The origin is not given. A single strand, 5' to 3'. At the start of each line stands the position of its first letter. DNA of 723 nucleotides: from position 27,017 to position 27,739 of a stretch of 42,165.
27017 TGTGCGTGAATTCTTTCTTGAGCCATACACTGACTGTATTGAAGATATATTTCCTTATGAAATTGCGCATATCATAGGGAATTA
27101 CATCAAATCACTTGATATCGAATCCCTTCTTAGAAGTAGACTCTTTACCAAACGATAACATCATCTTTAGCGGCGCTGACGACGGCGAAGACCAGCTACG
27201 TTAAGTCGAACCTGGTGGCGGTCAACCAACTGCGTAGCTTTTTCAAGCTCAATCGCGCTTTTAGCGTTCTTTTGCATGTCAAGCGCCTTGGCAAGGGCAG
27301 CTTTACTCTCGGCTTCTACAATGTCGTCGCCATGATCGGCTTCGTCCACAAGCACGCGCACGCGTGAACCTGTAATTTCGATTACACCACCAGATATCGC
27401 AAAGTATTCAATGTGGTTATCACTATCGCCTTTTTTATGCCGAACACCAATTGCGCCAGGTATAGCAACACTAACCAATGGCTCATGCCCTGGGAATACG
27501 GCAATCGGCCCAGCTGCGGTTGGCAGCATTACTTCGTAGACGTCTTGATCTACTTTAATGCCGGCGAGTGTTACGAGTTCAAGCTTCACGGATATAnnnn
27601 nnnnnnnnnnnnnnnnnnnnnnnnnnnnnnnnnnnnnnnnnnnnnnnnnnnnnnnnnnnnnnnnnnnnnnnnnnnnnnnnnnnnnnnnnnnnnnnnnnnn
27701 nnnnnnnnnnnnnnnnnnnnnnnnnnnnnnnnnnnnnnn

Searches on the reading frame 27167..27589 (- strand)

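Call 55: search_protein_families(library=pfam, proteins=[window:27167-27589:-], max_evalue=0.001)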
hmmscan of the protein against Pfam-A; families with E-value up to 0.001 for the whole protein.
window:27167-27589:- (140 aa): 1 family
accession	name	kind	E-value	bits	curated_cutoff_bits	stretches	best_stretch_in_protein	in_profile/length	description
PF02823.21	ATP-synt_DE_N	-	1.6e-16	60.5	27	1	1-84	1-80/80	ATP synthase, Delta/Epsilon chain, beta-sandwich domain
